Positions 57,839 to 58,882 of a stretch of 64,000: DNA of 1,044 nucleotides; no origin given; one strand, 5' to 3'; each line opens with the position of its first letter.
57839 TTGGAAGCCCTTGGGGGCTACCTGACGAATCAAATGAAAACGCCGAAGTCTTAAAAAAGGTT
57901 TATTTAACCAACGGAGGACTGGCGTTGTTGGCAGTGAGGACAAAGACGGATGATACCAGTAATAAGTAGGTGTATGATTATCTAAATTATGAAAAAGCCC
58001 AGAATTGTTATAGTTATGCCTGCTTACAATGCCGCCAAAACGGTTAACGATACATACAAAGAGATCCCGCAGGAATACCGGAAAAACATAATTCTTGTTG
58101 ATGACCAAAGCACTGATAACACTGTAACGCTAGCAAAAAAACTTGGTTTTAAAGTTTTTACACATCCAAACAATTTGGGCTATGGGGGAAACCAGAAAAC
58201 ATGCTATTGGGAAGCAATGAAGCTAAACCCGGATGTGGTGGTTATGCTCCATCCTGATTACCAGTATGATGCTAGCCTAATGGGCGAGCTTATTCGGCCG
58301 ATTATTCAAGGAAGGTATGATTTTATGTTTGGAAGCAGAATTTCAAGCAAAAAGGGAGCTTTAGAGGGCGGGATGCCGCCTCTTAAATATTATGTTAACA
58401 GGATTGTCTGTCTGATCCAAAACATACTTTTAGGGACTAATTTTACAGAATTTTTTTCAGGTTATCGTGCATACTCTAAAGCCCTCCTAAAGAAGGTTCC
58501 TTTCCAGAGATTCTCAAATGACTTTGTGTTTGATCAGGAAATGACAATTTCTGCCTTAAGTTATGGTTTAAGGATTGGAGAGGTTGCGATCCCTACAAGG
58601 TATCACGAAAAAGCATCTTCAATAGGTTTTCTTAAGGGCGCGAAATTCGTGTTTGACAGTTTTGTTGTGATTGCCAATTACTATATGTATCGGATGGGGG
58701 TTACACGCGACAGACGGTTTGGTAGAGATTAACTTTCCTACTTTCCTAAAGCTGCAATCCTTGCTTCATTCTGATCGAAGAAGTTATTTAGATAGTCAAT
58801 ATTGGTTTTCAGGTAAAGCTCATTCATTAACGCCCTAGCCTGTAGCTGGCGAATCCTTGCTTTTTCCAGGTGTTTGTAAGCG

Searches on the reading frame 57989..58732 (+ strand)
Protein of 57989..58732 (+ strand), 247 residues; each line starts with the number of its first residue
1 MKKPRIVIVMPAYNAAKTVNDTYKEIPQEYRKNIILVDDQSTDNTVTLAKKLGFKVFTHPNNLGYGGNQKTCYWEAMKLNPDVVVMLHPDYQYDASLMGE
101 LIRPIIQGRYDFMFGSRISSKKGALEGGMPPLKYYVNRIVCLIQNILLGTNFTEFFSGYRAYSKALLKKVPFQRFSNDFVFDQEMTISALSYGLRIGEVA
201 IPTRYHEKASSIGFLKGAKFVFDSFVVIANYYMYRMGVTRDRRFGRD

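Call 6: search_protein_families(library=pfam, proteins=[window:57989-58732:+], max_evalue=0.01)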
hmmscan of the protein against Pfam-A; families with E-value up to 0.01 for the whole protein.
window:57989-58732:+ (247 aa): 1 family
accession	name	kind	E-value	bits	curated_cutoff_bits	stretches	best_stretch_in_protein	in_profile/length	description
PF00535.33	Glycos_transf_2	-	3.5e-19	69.8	23.3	1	8-169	2-166/168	Glycosyl transferase family 2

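Call 11: search_protein_families(library=ncbifam, proteins=[window:57989-58732:+], max_evalue=0.001)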
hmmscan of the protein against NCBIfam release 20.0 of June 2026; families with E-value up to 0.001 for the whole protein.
window:57989-58732:+ (247 aa): 9 families
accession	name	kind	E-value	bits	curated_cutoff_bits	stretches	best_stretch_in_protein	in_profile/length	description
TIGR04182.1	glyco_TIGR04182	equivalog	1.3e-22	80.6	325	1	6-209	2-194/293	S-layer glycoprotein N-glycosyltransferase AglJ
NF058614.1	PPMAGASynPpgS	equivalog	5.8e-17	61.9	370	1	7-226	3-221/226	polyprenyl-phospho-N-acetylgalactosaminyl synthase PpgS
NF041391.1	DPhHxTase_Halo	equivalog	6.6e-13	48.1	375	1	10-227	1-207/213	dolichyl-phosphate hexose transferase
TIGR04283.1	glyco_like_mftF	equivalog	7.9e-08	32.1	182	1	7-122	2-115/221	TIGR04283 family arsenosugar biosynthesis glycosyltransferase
NF010496.0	PRK13915.1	equivalog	1.2e-07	31.1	262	1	4-106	31-143/307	glucosyl-3-phosphoglycerate synthase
TIGR03469.1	HpnB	hypoth_equivalog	7.8e-06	25.1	379.25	1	3-53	43-96/386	hopene-associated glycosyltransferase HpnB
NF047683.1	TeichurnBiosyTuaG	equivalog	2.5e-05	24.1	400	1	2-50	4-54/252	teichuronic acid biosynthesis protein TuaG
TIGR03937.1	PgaC_IcaA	equivalog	8.9e-05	21.6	422.3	1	3-52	44-95/407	poly-beta-1,6-N-acetyl-D-glucosamine synthase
NF007482.0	PRK10073.1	equivalog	0.00053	19.1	423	1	3-51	5-55/334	glycosyltransferase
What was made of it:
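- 57989..58732 (+): GT2c: AglJ/PpgS/DPMS-like polyprenyl-phosphate sugar synthase, 247 aa, no TM helix, with an atypical HPDYQ donor motif. NCBIfam AglJ 80.6 bits, PpgS 61.9 bits (full length), Dol-P-hexose transferase 48 bits (call 11).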

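Call 14: search_solved_structures(query=window:57989-58732:+, max_evalue=0.001, show_alignments=2)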
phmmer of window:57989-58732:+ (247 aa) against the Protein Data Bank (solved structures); distinct sequences matched with E-value up to 0.001: 0.
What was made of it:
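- The single-sequence PDB search finds nothing (call 14).
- Tried and rejected: The single-sequence PDB search for GT2c gave no hits (call 14).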

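Call 26: find_homologous_proteins(query=window:57989-58729:+, max_evalue=1e-8)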
Query window:57989-58729:+ (247 aa): 8000 proteins with E <= 1e-8 among 8000 candidates; the best 120 are listed.
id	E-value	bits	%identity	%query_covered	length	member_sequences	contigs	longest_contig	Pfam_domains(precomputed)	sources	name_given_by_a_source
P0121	6.9e-164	561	100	100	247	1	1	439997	PF00535.33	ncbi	-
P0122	1.2e-129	449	77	99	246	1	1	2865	PF00535.33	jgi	-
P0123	2.0e-129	449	79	98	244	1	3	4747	PF00535.33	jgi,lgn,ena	-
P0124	2.3e-129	448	77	98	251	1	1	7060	PF00535.33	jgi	jgi:glycosyltransferase involved in cell wall biosynthesis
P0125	2.6e-129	448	78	100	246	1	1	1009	PF00535.33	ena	-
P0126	8.6e-129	446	76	99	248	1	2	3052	PF00535.33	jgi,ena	-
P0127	1.1e-128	446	78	98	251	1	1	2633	PF00535.33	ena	-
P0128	2.0e-128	445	77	100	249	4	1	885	PF00535.33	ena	-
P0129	3.8e-128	444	78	99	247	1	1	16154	PF00535.33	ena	-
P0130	4.5e-128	444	78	98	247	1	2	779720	PF00535.33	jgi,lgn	jgi:glycosyltransferase involved in cell wall biosynthesis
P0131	4.5e-128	444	75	98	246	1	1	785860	PF00535.33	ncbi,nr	ncbi:MAG: glycosyl transferase family 2 [Patescibacteria group bacterium]|nr:MAG: glycosyl transfera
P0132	5.7e-128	444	76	98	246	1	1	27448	PF00535.33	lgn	-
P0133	6.7e-128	444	75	98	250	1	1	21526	PF00535.33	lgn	-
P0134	8.9e-128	443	77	98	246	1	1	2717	PF00535.33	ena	-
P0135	8.9e-128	443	78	97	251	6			PF00535.33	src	-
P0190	6.1e-122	424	74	98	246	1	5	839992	PF00535.33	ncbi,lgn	-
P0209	1.4e-120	420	73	99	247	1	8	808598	PF00535.33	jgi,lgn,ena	jgi:glycosyltransferase involved in cell wall biosynthesis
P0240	9.4e-119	414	73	98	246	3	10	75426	PF00535.33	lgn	-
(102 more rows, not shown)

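Call 27: find_encoding_contigs(protein=P0131, flank=7000, max_places=1)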
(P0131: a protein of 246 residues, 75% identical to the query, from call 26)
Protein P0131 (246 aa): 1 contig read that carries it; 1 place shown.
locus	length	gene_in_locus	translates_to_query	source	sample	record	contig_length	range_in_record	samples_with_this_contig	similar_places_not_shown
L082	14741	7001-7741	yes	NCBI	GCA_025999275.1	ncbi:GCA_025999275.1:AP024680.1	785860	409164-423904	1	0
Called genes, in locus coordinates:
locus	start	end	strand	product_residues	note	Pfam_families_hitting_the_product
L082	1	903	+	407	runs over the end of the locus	-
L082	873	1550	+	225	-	-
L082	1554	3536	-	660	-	-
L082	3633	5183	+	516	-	-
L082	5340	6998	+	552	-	PF13231:PMT_2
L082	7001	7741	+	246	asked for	PF00535:Glycos_transf_2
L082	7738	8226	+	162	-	-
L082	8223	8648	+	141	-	-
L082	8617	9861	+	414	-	-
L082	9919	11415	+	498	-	PF13231:PMT_2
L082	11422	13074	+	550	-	-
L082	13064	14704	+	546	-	PF02366:PMT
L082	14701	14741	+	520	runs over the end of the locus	-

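Call 28: find_encoding_contigs(protein=P0190, flank=7000, max_places=1)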
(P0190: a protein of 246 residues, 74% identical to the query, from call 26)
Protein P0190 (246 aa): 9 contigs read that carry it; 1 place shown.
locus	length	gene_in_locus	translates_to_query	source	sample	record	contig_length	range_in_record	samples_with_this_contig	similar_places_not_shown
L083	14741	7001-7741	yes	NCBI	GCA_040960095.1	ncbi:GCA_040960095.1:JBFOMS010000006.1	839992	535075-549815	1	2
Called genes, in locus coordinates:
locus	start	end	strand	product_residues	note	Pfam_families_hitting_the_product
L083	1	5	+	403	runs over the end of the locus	PF09594:GT87 (weak)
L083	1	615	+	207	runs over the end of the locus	-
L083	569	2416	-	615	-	-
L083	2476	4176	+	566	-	PF02366:PMT, PF13231:PMT_2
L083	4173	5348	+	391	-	PF13231:PMT_2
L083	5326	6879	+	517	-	PF13231:PMT_2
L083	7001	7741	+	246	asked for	PF00535:Glycos_transf_2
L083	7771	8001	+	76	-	-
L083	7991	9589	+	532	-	PF13231:PMT_2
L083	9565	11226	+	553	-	PF02366:PMT, PF13231:PMT_2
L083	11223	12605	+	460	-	PF13231:PMT_2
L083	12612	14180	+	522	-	PF02366:PMT, PF13231:PMT_2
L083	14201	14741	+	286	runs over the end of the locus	PF00535:Glycos_transf_2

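Call 29: find_encoding_contigs(protein=P0209, flank=7000, max_places=1)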
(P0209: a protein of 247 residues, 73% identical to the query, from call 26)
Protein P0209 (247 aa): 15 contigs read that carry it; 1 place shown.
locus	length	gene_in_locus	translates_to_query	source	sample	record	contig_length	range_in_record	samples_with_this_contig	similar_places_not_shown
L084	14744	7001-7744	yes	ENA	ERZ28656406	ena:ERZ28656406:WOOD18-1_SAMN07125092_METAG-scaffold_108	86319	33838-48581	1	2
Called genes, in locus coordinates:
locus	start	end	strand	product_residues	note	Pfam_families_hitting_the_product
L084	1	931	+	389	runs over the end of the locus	PF09594:GT87 (weak)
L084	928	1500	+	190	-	-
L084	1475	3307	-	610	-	-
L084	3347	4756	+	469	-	PF13231:PMT_2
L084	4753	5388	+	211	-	-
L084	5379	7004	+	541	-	PF13231:PMT_2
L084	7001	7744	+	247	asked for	PF00535:Glycos_transf_2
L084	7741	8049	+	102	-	-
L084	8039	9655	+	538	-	PF02366:PMT, PF13231:PMT_2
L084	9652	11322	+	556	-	PF02366:PMT, PF13231:PMT_2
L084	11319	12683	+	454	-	PF13231:PMT_2 (weak)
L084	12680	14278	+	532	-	PF13231:PMT_2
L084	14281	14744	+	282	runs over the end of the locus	PF00535:Glycos_transf_2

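Call 30: find_encoding_contigs(protein=P0240, flank=7000, max_places=1)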
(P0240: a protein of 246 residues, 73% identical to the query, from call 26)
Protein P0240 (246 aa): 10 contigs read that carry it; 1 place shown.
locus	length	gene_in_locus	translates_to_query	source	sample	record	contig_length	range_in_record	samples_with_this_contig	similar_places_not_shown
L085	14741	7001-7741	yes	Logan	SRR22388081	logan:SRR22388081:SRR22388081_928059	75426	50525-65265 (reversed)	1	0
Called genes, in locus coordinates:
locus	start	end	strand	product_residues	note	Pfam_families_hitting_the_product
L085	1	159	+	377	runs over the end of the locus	PF00534:Glycos_transf_1, PF13692:Glyco_trans_1_4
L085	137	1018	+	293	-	PF00535:Glycos_transf_2, PF10111:Glyco_tranf_2_2, PF13641:Glyco_tranf_2_3, PF13632:Glyco_trans_2_3, PF02709:Glyco_transf_7C (weak)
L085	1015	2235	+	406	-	PF05007:Mannosyl_trans (weak)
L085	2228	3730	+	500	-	PF13231:PMT_2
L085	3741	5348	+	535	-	PF13231:PMT_2 (weak)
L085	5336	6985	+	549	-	PF13231:PMT_2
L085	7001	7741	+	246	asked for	PF00535:Glycos_transf_2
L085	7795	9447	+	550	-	PF02366:PMT, PF13231:PMT_2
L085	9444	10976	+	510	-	PF13231:PMT_2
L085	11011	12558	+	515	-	PF13231:PMT_2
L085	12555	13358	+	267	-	PF00535:Glycos_transf_2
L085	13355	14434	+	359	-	PF13439:Glyco_transf_4, PF20706:GT4-conflict (weak), PF00534:Glycos_transf_1, PF13692:Glyco_trans_1_4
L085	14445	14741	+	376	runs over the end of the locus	PF04188:Mannosyl_trans2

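Call 40: search_solved_structures(query=A2, max_evalue=0.01, show_alignments=2)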
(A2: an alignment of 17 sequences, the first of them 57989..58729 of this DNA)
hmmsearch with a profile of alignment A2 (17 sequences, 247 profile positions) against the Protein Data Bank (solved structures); distinct sequences matched with E-value up to 0.01: 3.
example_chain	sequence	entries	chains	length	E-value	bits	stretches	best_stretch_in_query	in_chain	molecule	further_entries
5mlz_A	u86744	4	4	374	6.2e-07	32.5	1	4-122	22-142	Dolichol monophosphate mannose synthase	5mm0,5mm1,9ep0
8vh7_A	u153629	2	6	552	8.1e-05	25.6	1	4-110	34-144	Heparosan synthase B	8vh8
8viw_A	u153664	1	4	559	8.3e-05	25.6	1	4-110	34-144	Heparosan synthase B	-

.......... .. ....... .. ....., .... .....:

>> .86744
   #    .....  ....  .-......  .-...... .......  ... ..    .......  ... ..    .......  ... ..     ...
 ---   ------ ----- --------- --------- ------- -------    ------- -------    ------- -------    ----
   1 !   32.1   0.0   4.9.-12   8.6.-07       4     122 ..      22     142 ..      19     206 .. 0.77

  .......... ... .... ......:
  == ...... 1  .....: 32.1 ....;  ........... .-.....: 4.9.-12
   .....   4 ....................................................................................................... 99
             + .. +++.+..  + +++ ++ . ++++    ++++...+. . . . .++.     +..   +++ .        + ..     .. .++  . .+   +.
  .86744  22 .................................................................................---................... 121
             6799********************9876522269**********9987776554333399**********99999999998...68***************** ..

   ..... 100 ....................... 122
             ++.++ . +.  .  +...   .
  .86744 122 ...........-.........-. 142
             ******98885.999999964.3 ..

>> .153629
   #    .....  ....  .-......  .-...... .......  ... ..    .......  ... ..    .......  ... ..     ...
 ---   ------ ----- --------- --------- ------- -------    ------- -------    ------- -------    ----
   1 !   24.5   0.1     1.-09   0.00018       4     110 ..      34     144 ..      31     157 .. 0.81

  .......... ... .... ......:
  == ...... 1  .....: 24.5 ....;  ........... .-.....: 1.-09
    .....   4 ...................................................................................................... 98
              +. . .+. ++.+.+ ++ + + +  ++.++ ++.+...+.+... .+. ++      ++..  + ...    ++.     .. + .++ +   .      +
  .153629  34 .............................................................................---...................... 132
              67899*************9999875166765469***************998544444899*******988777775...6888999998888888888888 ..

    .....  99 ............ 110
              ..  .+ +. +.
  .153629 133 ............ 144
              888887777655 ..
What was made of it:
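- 57989..58732 (+): Profile against PDB: PfDPMS 6e-7 (call 40).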

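Call 53: predict_structure(alignment_id=A2)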
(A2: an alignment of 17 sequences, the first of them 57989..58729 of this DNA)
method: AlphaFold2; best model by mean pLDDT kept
length: 247 residues; sequences in the alignment: 17
mean_pLDDT: 81.2   pTM: 0.83
mean pLDDT of the five models: 81.2, 80.9, 78.6, 78.0, 74.8
residues with pLDDT >= 90: 84; 70-90: 116; 50-70: 32; < 50: 15
segments of 3 or more residues with pLDDT < 50: 64-66, 176-179, 207-213
pLDDT, mean of each block of 10 residues (from residue 1): 88 80 92 91 91 90 56 89 86 85 96 82 75 83 90 77 90 55 75 90 58 58 86 90 77
secondary structure, 60 per line:
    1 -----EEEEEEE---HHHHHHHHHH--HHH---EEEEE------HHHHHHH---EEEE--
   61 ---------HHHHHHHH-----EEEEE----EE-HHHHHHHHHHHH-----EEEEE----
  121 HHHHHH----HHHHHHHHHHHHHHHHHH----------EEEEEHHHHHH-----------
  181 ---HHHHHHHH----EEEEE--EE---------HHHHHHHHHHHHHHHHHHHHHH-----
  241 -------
elements in order: E6-12 H16-25 E34-38 H45-51 E55-58 H70-77 E83-87 H95-106 E112-116 H121-126 H131-148 E159-163 H164-169 H184-191 E196-200 H214-235

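Call 58: fold_search(model_id=the predicted structure, library=pdb)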
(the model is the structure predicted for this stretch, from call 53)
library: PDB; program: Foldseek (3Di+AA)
matches with E <= 10: 1548; with E <= 0.001: 239
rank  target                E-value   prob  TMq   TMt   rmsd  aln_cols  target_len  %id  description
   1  5mlz                  7.5e-12  1.00  0.70  0.51   4.1       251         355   19  Dolichyl phosphate mannose synthase in complex with GDP and Mg2+ (released 2017-08-09)
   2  5jqx_A                4.0e-11  1.00  0.63  0.57   5.2       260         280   18  Crystal structure of glucosyl-3-phosphoglycerate synthase from Mycobacterium tuberculosis in complex with phosphoglyce (released 2017-05-24)
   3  9ep0                  1.0e-10  1.00  0.68  0.51   3.9       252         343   18  Dolichyl phosphate mannose synthase in complex with donor (GDP-Man) and traces of acceptor (Dol55P) and product (Dol55P- (released 2025-10-01)
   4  5jqx_C                1.1e-10  1.00  0.65  0.59   5.1       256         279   18  Crystal structure of glucosyl-3-phosphoglycerate synthase from Mycobacterium tuberculosis in complex with phosphoglyce (released 2017-05-24)
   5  5jqx_B                1.3e-10  1.00  0.63  0.57   5.1       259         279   20  Crystal structure of glucosyl-3-phosphoglycerate synthase from Mycobacterium tuberculosis in complex with phosphoglyce (released 2017-05-24)
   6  3e26                  1.7e-10  1.00  0.62  0.57   5.7       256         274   18  Crystal structure of M. tuberculosis glucosyl-3-phosphoglycerate synthase (released 2008-12-02)
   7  5jt0                  2.0e-10  1.00  0.62  0.55   5.7       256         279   19  Crystal structure of glucosyl-3-phosphoglycerate synthase from Mycobacterium tuberculosis in complex with Mn2+, uridine- (released 2017-05-24)
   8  4y7g                  2.4e-10  1.00  0.64  0.58   4.9       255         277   15  Crystal structure of glucosyl-3-phosphoglycerate synthase from Mycobacterium tuberculosis in complex with Mn2+, uridine- (released 2015-07-15)
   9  4y6n                  2.5e-10  1.00  0.61  0.54   5.8       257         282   17  Crystal structure of glucosyl-3-phosphoglycerate synthase from Mycobacterium tuberculosis in complex with Mn2+, uridine- (released 2015-07-15)
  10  5juc                  2.7e-10  1.00  0.62  0.56   5.7       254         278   19  Crystal structure of glucosyl-3-phosphoglycerate synthase from Mycobacterium tuberculosis in complex with Mn2+, uridine- (released 2017-05-24)
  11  5mm1                  2.9e-10  1.00  0.67  0.50   4.1       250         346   18  Dolichyl phosphate mannose synthase in complex with GDP and dolichyl phosphate mannose (released 2017-08-09)
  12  5jud                  2.9e-10  1.00  0.61  0.56   5.1       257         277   16  Crystal structure of glucosyl-3-phosphoglycerate synthase from Mycobacterium tuberculosis in complex with uridine-diphos (released 2017-05-24)
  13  4ddz                  3.1e-10  1.00  0.65  0.59   4.7       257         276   20  Crystal structure of glucosyl-3-phosphoglycerate synthase from Mycobacterium tuberculosis (released 2012-06-06)
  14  4y6u                  3.7e-10  1.00  0.60  0.54   5.7       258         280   17  Mycobacterial protein (released 2015-07-15)
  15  4dec                  4.0e-10  1.00  0.61  0.54   5.7       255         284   16  Crystal structure of glucosyl-3-phosphoglycerate synthase from Mycobacterium tuberculosis in complex with Mn2+, uridine- (released 2012-06-06)
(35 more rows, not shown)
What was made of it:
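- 57989..58732 (+): AF2 model pLDDT 81; best fold match is PfDPMS (E = 7.5e-12, TM 0.70), with GpgS nearly equal (calls 53, 58).
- On Polyprenyl-phosphate glycosyltransferases of GT2 (DPMS/GtrB/ArnC/PpgS class): 57989: AglJ, PpgS, Dol-P-hexose transferase, DPMS (calls 11, 40, 58).
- The GT2c fold matches GpgS (a soluble enzyme acting on 3-phosphoglycerate) almost as well as DPMS (call 58). The Foldseek hits to M. tuberculosis and M. hassiacum GpgS (E = 4e-11, TM 0.57-0.68) nearly tie with PfDPMS (call 58). The top fold hit and the top profile-to-PDB hit are both PfDPMS (calls 40, 58).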

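Call 70: find_related_loci(query=A2, collection=metagenome_contigs, flank=6000)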
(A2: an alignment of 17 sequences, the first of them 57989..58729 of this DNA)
Query A2 (247 aa) in metagenome_contigs; peptide patterns used: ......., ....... (x = any residue, [..] = any of these).
600 stretches matched a pattern (row limit reached: there are more); 570 encode a relative of the query (tblastn E <= 1e-3); the best 80 are kept; 80 distinct loci.
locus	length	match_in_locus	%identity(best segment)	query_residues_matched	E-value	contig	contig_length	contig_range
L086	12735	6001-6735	76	1-244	4e-129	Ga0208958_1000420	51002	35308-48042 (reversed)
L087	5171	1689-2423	76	1-244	7e-130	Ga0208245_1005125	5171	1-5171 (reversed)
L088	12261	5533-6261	73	2-244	5e-124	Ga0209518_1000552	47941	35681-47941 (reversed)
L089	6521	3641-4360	69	6-245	8e-119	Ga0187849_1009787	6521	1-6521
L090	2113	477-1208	65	2-245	7e-123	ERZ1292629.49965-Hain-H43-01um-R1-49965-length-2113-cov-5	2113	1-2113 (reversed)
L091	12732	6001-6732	64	1-244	2e-110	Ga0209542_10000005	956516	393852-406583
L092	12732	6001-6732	64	1-244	5e-109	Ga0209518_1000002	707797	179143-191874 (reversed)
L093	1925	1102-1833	63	1-244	1e-114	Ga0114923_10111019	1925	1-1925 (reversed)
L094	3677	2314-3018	62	1-235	1e-106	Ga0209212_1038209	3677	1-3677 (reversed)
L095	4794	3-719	61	6-244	6e-105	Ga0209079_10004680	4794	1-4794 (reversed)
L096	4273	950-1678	59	2-244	3e-102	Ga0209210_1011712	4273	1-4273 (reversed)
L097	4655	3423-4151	59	2-244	1e-101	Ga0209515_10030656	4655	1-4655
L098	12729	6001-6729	58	2-244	2e-99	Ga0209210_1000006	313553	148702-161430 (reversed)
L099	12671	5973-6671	61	3-235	3e-99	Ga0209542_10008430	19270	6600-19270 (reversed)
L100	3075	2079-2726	63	10-225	3e-100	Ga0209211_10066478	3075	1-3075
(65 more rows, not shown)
